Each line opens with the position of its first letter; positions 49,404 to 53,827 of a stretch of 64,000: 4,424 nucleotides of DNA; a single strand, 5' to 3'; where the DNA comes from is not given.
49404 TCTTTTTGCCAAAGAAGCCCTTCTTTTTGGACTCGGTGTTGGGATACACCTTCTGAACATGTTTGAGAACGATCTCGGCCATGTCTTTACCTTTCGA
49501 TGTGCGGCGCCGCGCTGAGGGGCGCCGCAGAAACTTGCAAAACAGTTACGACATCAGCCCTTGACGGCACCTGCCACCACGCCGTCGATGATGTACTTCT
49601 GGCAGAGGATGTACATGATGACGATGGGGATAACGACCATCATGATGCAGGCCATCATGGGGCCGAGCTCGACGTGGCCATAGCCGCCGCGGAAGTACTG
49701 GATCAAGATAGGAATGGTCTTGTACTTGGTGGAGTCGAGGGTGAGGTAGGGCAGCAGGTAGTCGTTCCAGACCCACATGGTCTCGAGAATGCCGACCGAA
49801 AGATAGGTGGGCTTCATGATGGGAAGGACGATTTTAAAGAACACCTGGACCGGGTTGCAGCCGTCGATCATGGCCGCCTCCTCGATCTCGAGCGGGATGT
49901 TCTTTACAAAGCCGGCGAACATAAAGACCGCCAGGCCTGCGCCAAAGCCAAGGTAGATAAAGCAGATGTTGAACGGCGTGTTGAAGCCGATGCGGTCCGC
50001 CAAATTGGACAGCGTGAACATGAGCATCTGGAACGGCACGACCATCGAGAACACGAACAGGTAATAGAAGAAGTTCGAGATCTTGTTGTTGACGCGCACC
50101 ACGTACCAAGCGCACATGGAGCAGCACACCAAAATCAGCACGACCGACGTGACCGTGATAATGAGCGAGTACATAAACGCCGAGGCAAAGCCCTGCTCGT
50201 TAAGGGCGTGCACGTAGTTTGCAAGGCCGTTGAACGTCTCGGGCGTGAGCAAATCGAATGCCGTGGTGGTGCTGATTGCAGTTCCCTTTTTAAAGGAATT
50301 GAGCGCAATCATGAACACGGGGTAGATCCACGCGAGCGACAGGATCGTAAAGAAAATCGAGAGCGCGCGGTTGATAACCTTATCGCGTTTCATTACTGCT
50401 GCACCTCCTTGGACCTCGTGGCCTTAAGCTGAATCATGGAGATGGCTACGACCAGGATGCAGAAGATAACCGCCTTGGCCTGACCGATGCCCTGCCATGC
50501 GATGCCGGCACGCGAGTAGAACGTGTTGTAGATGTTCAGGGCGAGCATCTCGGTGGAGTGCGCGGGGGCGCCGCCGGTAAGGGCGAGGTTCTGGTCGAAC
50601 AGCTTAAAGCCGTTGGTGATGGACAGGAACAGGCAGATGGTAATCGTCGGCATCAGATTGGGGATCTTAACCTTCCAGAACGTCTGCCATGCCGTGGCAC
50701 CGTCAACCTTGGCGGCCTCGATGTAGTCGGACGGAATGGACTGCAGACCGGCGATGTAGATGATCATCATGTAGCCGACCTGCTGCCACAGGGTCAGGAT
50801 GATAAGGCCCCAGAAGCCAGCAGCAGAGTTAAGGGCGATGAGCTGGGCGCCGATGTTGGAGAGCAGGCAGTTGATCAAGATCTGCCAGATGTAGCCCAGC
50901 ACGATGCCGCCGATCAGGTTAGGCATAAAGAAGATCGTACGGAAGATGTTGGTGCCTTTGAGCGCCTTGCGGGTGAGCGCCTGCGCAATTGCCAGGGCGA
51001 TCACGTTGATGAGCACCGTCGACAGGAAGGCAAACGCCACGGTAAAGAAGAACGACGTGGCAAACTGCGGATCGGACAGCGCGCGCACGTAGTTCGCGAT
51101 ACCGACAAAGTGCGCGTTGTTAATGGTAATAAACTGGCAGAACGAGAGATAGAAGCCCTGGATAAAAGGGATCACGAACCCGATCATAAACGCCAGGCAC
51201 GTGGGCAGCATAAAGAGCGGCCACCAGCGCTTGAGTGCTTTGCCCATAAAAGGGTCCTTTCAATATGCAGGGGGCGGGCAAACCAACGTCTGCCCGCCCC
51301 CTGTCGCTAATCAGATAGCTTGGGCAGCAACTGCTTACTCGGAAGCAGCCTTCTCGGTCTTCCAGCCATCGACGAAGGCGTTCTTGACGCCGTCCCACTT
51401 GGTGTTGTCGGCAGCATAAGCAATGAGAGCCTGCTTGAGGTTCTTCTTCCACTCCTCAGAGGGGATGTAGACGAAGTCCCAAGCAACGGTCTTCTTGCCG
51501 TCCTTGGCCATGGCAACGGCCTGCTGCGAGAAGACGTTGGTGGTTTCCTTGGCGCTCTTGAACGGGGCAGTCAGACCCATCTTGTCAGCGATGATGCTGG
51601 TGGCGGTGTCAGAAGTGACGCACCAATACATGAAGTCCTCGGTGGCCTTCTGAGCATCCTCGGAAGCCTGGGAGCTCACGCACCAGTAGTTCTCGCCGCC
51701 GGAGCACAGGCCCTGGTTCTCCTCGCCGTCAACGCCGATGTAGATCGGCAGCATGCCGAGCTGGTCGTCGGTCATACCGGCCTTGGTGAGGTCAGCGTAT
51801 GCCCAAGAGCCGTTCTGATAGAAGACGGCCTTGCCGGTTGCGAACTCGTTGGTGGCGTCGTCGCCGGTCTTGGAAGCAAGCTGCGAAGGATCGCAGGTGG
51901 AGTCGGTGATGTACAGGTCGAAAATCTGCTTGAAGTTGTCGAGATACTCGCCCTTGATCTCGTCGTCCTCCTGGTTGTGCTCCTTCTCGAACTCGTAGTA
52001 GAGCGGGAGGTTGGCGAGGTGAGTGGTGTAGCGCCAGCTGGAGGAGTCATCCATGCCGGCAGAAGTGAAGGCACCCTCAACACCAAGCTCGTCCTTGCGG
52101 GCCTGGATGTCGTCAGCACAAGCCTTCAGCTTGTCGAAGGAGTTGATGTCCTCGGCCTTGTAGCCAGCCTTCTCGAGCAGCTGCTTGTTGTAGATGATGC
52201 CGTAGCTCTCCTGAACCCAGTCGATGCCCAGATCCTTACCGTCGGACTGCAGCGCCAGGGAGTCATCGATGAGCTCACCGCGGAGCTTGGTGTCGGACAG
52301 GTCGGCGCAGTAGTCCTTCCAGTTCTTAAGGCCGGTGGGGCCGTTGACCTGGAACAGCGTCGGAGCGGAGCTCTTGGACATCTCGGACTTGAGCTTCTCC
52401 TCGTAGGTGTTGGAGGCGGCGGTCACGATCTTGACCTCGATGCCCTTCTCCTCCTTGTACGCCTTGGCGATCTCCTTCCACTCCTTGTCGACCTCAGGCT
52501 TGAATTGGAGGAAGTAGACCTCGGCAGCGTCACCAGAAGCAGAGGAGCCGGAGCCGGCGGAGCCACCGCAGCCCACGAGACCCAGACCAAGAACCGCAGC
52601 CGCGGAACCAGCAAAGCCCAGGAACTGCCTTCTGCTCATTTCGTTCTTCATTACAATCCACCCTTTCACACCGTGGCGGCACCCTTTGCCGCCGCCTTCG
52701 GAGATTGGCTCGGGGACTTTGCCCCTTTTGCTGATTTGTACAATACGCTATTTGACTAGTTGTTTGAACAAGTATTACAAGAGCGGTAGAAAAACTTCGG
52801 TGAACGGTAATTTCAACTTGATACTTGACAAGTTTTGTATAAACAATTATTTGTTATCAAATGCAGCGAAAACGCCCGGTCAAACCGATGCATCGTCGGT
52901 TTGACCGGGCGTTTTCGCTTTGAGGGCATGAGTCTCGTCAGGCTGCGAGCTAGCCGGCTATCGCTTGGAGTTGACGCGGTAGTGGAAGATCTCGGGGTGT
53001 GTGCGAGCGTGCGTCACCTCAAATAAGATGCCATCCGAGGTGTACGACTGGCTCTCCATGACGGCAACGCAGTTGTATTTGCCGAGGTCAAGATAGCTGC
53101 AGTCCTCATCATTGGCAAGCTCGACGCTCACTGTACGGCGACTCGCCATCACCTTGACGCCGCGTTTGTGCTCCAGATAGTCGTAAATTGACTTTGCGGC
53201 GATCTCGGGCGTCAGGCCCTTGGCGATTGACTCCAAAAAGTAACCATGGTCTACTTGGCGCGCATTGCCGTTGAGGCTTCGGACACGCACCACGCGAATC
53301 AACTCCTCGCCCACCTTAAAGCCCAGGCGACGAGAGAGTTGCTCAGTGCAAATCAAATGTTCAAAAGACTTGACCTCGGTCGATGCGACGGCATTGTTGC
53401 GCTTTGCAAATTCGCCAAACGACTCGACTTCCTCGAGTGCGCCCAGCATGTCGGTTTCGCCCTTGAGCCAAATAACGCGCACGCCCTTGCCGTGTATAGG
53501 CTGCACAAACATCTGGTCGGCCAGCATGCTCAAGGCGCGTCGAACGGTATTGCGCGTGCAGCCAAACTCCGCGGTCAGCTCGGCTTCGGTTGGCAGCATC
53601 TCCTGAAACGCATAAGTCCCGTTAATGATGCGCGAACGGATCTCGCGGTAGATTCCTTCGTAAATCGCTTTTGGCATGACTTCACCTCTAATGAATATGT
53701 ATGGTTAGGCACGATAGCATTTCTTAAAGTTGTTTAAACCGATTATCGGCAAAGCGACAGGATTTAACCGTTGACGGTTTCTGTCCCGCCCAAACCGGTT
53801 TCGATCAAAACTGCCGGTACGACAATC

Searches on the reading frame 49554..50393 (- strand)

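Call 9: search_protein_families(library=pfam, proteins=[window:49554-50393:-], max_evalue=0.00001)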
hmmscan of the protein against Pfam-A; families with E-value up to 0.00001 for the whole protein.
window:49554-50393:- (279 aa): 1 family
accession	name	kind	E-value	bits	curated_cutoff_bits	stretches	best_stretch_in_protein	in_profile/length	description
PF00528.27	BPD_transp_1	-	5.8e-18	65.7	26.4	1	93-263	7-174/184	Binding-protein-dependent transport system inner membrane component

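Call 55: search_protein_families(library=ncbifam, proteins=[window:49554-50393:-], max_evalue=1e-10)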
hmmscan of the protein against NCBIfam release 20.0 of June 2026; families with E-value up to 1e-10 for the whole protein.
window:49554-50393:- (279 aa): 3 families
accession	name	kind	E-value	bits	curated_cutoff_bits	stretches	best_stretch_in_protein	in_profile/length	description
NF040932.1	ABC_arch_GlcU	equivalog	4.7e-32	111.7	340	1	12-274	6-266/272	glucose ABC transporter permease GlcU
NF008231.0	PRK10998.1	equivalog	5.8e-21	75.3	261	1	23-279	28-296/296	maltose ABC transporter permease MalG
NF008210.0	PRK10973.1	equivalog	1.4e-15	57.7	297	1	65-274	69-278/281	sn-glycerol-3-phosphate ABC transporter permease UgpE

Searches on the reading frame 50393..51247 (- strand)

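Call 9: search_protein_families(library=pfam, proteins=[window:50393-51247:-], max_evalue=0.00001)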
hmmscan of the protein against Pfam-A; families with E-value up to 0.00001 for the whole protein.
window:50393-51247:- (284 aa): 1 family
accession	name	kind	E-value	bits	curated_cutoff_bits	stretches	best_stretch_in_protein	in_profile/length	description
PF00528.27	BPD_transp_1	-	4.7e-19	69.3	26.4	1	90-270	9-170/184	Binding-protein-dependent transport system inner membrane component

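Call 55: search_protein_families(library=ncbifam, proteins=[window:50393-51247:-], max_evalue=1e-10)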
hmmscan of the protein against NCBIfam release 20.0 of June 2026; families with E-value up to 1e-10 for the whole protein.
window:50393-51247:- (284 aa): 7 families
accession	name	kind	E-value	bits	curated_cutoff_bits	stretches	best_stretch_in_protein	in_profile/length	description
NF007852.0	PRK10561.1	equivalog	3e-24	86.4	335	1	7-280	11-291/295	sn-glycerol-3-phosphate ABC transporter permease UgpA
NF040931.1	ABC_arch_GlcT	equivalog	1.8e-21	77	360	1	14-271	3-269/278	glucose ABC transporter permease GlcT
NF008232.0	PRK10999.1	equivalog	1.9e-20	73.1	392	1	47-280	264-518/520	maltose ABC transporter permease MalF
TIGR01581.1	Mo_ABC_porter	hypoth_equivalog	5.8e-15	55.4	210.3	1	49-247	6-204/225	ABC transporter permease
TIGR02141.1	modB_ABC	equivalog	1.7e-14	53.9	182.6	1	69-274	3-199/208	molybdate ABC transporter permease subunit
TIGR00969.1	3a0106s02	subfamily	1.8e-14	53.8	240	1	47-273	44-270/272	sulfate ABC transporter permease subunit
TIGR03262.1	PhnU2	equivalog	5.2e-14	51.8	593.25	1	13-243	7-226/546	putative 2-aminoethylphosphonate ABC transporter permease subunit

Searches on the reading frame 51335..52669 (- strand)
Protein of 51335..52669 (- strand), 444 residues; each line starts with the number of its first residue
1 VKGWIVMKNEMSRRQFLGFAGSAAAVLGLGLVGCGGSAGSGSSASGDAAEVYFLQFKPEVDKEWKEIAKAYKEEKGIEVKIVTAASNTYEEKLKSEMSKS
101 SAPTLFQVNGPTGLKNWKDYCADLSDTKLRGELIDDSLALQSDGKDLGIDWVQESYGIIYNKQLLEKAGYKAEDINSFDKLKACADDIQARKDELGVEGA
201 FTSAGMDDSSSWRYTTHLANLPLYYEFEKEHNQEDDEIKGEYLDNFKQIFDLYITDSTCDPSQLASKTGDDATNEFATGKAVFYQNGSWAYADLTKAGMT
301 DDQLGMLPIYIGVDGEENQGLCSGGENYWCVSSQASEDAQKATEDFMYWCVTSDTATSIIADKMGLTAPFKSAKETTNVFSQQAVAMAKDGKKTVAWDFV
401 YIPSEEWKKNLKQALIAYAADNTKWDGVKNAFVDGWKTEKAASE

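Call 9: search_protein_families(library=pfam, proteins=[window:51335-52669:-], max_evalue=0.00001)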
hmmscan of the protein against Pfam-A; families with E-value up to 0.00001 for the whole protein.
window:51335-52669:- (444 aa): 2 families
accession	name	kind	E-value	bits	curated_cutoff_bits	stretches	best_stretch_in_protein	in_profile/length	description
PF13416.11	SBP_bac_8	-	1.5e-43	150.1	27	1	66-384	1-274/279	Bacterial extracellular solute-binding protein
PF01547.30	SBP_bac_1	-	2.1e-18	67.8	26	1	61-352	7-302/307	Bacterial extracellular solute-binding protein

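Call 55: search_protein_families(library=ncbifam, proteins=[window:51335-52669:-], max_evalue=1e-10)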
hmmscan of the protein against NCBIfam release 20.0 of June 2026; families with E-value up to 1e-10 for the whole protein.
window:51335-52669:- (444 aa): 1 family
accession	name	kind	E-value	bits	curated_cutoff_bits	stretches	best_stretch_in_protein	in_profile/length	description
TIGR03850.1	bind_CPR_0540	equivalog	1.2e-11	43.9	299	0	152-405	157-398/437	carbohydrate ABC transporter substrate-binding protein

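Call 80: search_solved_structures(query=window:51335-52669:-, max_evalue=0.001, show_alignments=0)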
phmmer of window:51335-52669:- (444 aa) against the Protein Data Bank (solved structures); distinct sequences matched with E-value up to 0.001: 19.
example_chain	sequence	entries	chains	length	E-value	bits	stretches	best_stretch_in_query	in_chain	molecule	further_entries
9xor_A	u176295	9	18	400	9.4e-29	103.7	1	53-439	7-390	maltose-binding protein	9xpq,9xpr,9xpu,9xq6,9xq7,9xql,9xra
8art_A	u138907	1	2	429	9.1e-11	44.4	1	20-362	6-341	Putative secreted maltose-binding protein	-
5f7v_A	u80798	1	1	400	3.3e-08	36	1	40-171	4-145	Lmo0181 protein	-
4r6h_A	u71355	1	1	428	3.6e-08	35.9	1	63-407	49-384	Solute binding protein MsmE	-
4rk9_A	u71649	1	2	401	6.8e-08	34.9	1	36-230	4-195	Carbohydrate ABC transporter substrate-binding protein MsmE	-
8xba_A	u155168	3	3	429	7.3e-08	34.8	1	49-348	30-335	XylA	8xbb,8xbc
6pql_A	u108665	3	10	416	9e-08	34.6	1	30-336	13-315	ABC transporter sugar-binding protein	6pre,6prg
3vxb_A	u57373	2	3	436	1.2e-07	34.2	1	11-136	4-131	Putative sugar-binding lipoprotein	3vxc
3k01_A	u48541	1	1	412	2.9e-06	29.6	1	65-366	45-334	Acarbose/maltose binding protein GacH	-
3jzj_A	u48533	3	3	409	3e-06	29.5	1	64-366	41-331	Acarbose/maltose binding protein GacH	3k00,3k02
5ysb_A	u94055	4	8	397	3.9e-06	29.2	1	60-191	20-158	Lin1841 protein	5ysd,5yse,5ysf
6i5v_A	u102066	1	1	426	9.3e-06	27.9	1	62-392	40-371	Solute Binding Protein, BlMnBP1 in complex with mannotrisoe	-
6i5w_A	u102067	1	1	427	9.4e-06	27.9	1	62-392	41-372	Solute Binding Protein BlMnBP1, Blac_00780 in complex with mannopentaose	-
6i5r_A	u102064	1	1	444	1.1e-05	27.7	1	62-392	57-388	Sugar ABC transporter substrate-binding protein, BlMnBP1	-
6q5g_A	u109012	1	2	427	4.3e-05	25.7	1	34-212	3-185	Sugar ABC transporter substrate-binding protein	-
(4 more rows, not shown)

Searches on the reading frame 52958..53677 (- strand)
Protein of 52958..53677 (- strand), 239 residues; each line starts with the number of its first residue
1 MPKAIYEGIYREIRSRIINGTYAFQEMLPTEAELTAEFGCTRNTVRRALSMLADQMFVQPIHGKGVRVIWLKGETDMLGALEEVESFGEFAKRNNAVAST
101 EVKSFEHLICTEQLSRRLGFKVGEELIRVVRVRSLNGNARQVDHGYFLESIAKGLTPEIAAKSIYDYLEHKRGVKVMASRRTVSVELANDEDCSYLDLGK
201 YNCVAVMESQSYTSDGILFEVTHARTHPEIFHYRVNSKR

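Call 9: search_protein_families(library=pfam, proteins=[window:52958-53677:-], max_evalue=0.00001)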
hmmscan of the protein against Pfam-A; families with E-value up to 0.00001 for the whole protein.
window:52958-53677:- (239 aa): 2 families
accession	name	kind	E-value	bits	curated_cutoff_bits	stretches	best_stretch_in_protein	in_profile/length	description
PF07702.18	UTRA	-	4.3e-27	95.1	23.8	1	96-231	4-140/141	UTRA domain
PF00392.27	GntR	-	1.1e-17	63.8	27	1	6-68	2-64/64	Bacterial regulatory proteins, gntR family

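Call 55: search_protein_families(library=ncbifam, proteins=[window:52958-53677:-], max_evalue=1e-10)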
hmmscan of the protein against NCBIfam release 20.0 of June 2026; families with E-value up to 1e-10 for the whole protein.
window:52958-53677:- (239 aa): 10 families
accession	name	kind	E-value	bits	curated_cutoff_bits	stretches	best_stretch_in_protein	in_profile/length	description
TIGR02404.1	trehalos_R_Bsub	equivalog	3.4e-48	164.3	211.95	1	6-234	2-228/233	trehalose operon repressor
NF041547.1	GntR_LSA1692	equivalog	3e-26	92.5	275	1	5-226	2-221/233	GntR family transcriptional regulator, LSA1692 subfamily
TIGR02325.1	C_P_lyase_phnF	equivalog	4e-24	85.4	156.8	1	4-234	8-235/238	phosphonate metabolism transcriptional regulator PhnF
NF007292.0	PRK09764.1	equivalog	4.4e-22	78.4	281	1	3-225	4-222/240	GntR family transcriptional regulator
TIGR02018.2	his_ut_repres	equivalog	4.8e-19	68.6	220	1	6-224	1-211/226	histidine utilization transcriptional repressor HutC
NF008491.0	PRK11402.1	subfamily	9.2e-15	54.8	269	1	5-198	12-201/243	GntR family transcriptional regulator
NF011575.0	PRK14999.1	equivalog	1e-12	47.9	424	1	2-227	10-227/241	histidine utilization repressor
NF007486.0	PRK10079.1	equivalog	5.2e-12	46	363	1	7-204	11-210/241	phosphonate metabolism transcriptional regulator PhnF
TIGR03337.1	phnR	equivalog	3.1e-11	43.4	296.75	1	6-178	3-171/231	phosphonate utilization transcriptional regulator PhnR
NF052441.1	TransRegRv0792c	equivalog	6e-11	42.1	400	1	13-236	25-245/260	Rv0792c family HTH-type transcriptional regulator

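Call 79: search_solved_structures(query=window:52958-53677:-, max_evalue=0.00001, show_alignments=3)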
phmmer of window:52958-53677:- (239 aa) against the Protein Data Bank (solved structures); distinct sequences matched with E-value up to 0.00001: 10.
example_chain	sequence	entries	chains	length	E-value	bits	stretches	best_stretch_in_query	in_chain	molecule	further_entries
2wv0_A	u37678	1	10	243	1e-16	64.4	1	2-224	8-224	HTH-TYPE TRANSCRIPTIONAL REPRESSOR YVOA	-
4u0v_A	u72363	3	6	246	1.1e-16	64.3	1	2-224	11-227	HTH-type transcriptional repressor YvoA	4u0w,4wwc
2ogg_A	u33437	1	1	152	4.4e-13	52.5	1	109-233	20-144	Trehalose operon transcriptional repressor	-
3l5z_A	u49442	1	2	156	3.1e-12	49.7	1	95-234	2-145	Transcriptional regulator, GntR family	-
3bwg_A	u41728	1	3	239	7.5e-11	45.2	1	6-219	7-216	Uncharacterized HTH-type transcriptional regulator yydK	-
3lhe_A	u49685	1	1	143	1.3e-10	44.4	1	95-231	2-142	GntR family Transcriptional regulator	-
2ra5_A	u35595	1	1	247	2.1e-06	30.7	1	2-219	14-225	Putative transcriptional regulator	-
9i0v_A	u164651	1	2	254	2.2e-06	30.6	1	27-196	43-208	HTH-type transcriptional repressor DasR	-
4zs8_A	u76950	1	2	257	2.2e-06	30.6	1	27-196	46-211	HTH-type transcriptional repressor DasR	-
4u0y_A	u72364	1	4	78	6.6e-06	29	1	2-67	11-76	HTH-type transcriptional repressor YvoA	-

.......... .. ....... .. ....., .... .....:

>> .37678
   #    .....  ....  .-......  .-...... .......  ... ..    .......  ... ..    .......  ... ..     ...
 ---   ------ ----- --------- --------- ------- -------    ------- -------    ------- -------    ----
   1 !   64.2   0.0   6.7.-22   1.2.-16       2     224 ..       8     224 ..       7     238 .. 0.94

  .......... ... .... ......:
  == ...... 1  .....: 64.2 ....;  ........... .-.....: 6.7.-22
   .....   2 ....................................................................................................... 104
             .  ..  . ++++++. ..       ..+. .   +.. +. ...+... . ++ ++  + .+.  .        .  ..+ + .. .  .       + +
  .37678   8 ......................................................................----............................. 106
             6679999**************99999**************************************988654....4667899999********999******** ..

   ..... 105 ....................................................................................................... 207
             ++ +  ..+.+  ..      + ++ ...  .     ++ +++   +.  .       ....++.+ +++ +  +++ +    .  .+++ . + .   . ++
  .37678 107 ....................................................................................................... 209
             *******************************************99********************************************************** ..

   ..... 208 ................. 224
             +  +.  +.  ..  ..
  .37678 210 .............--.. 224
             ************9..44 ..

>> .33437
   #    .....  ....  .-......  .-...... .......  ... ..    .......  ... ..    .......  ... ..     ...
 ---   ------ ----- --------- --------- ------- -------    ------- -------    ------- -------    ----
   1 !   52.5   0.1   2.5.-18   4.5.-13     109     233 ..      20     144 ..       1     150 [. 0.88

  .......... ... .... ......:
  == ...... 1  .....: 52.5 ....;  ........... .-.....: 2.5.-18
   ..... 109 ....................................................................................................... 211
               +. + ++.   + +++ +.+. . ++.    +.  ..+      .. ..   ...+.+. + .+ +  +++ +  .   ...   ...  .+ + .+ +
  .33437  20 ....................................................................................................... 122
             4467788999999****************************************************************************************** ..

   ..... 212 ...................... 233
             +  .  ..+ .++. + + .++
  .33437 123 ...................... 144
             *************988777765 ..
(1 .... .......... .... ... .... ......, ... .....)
